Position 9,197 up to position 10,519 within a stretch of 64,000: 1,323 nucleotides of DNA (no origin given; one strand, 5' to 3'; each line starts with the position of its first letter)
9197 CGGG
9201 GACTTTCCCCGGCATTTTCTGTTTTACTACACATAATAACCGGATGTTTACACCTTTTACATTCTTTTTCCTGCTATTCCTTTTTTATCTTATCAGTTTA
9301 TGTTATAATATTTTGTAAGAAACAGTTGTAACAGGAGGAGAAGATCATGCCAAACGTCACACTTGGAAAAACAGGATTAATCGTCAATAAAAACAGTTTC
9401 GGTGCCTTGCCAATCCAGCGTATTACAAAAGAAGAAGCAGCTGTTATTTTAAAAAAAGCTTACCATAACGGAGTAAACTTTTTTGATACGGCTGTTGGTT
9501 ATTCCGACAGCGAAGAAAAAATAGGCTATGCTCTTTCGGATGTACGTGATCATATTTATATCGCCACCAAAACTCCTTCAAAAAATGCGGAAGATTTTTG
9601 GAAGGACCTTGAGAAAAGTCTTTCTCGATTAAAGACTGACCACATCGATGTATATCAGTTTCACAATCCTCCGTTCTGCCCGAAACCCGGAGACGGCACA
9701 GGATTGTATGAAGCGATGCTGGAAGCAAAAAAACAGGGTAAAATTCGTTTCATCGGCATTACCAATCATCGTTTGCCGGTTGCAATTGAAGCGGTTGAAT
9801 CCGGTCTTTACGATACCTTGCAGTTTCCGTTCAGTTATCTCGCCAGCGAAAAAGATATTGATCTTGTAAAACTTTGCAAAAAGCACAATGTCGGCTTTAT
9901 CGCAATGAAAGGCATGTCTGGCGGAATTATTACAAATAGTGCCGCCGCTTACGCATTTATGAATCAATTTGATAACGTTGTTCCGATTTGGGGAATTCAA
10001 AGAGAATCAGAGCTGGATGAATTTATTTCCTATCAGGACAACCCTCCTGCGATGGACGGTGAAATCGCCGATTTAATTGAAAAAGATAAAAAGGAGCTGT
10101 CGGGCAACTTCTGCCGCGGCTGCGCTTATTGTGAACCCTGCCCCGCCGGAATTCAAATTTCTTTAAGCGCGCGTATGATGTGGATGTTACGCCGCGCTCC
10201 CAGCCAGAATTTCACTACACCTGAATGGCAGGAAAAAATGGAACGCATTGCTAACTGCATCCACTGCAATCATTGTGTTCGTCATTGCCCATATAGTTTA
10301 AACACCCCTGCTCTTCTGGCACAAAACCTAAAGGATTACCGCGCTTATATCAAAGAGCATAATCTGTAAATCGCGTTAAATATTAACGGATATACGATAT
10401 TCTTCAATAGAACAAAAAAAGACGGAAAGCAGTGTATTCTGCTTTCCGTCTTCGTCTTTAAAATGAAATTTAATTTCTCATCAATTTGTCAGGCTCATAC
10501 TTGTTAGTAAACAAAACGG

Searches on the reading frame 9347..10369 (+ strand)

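Call 3: search_protein_families(library=pfam, proteins=[window:9347-10369:+], max_evalue=0.1)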
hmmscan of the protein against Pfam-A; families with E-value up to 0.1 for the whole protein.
window:9347-10369:+ (340 aa): 11 families
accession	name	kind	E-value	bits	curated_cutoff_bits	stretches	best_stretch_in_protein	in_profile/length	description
PF00248.27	Aldo_ket_red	-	5.1e-31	108.3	24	1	24-198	14-200/291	Aldo/keto reductase family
PF13534.11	Fer4_17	-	5.2e-08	33.8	22.2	1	255-319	1-61/61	4Fe-4S dicluster domain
PF13187.11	Fer4_9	-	1.7e-07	31.6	27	1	256-317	2-50/52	4Fe-4S dicluster domain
PF14697.11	Fer4_21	-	0.00093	19.7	35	1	302-316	6-20/59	4Fe-4S dicluster domain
PF13237.11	Fer4_10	-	0.0026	18.1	25.5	2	254-315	7-53/53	4Fe-4S dicluster domain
PF12837.12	Fer4_6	-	0.0032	17.8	25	1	303-316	8-21/24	4Fe-4S binding domain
PF13183.11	Fer4_8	-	0.0085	17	27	1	255-317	4-67/68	4Fe-4S dicluster domain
PF12797.12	Fer4_2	-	0.012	16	24.5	1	303-316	9-22/22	4Fe-4S binding domain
PF13746.11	Fer4_18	-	0.024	15.2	27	1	288-318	45-75/114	4Fe-4S dicluster domain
PF12838.12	Fer4_7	-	0.03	15.2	27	0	256-316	2-50/52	4Fe-4S dicluster domain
PF13484.11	Fer4_16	-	0.055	14.7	30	0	303-317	1-15/66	4Fe-4S double cluster binding domain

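Call 4: search_protein_families(library=ncbifam, proteins=[window:9347-10369:+], max_evalue=0.1)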
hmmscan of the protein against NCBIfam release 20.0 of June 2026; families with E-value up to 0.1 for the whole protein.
window:9347-10369:+ (340 aa): 22 families
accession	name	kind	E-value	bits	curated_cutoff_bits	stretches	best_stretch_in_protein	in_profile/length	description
NF049922.1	MethglyxlRedYdjG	equivalog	6.7e-17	61.5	550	2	82-197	112-227/326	NADH-dependent methylglyoxal reductase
NF008598.0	PRK11565.1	equivalog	3.3e-13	49.3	425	1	23-143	22-142/275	2,5-didehydrogluconate reductase DkgA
NF008377.0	PRK11172.1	equivalog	7.5e-12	45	327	1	24-182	11-173/267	2,5-didehydrogluconate reductase DkgB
TIGR01293.1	Kv_beta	subfamily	2.9e-06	26.6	365.4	1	5-75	5-82/319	voltage-dependent potassium channel subunit beta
NF007912.0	PRK10625.1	equivalog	3.9e-06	26.5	415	1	85-108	111-134/346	NADP(H)-dependent aldo-keto reductase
NF007695.0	PRK10376.1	subfamily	0.00046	19.4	280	1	28-141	39-167/290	oxidoreductase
NF006221.0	PRK08348.1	subfamily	0.0015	18.2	124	1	254-316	44-89/136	NADH-plastoquinone oxidoreductase subunit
TIGR02179.1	PorD_KorD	subfamily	0.0034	17.5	60.05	0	288-316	9-39/78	2-oxoacid:acceptor oxidoreductase, delta subunit, pyruvate/2-ketoisovalerate family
TIGR00384.1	dhsB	subfamily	0.0063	16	88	1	287-318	124-156/222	succinate dehydrogenase and fumarate reductase iron-sulfur protein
TIGR01945.1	rnfC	subfamily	0.0094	14.5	245.95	1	299-330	360-391/435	RnfABCDGE type electron transport complex subunit C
NF007012.0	PRK09476.1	equivalog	0.014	14.6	269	1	286-327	43-84/254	ferredoxin-type protein NapG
TIGR00314.1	cdhA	equivalog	0.017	12.9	781.3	1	274-321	373-418/784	CO dehydrogenase/acetyl-CoA synthase complex subunit alpha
NF005506.0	PRK07118.1-5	equivalog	0.02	14.4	388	1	251-315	167-229/279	Fe-S cluster domain-containing protein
TIGR02512.1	FeFe_hydrog_A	subfamily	0.026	13.4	405.95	1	259-317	9-65/375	[FeFe] hydrogenase, group A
NF009226.0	PRK12576.1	equivalog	0.029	13.7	344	1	290-318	142-170/317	succinate dehydrogenase/fumarate reductase iron-sulfur subunit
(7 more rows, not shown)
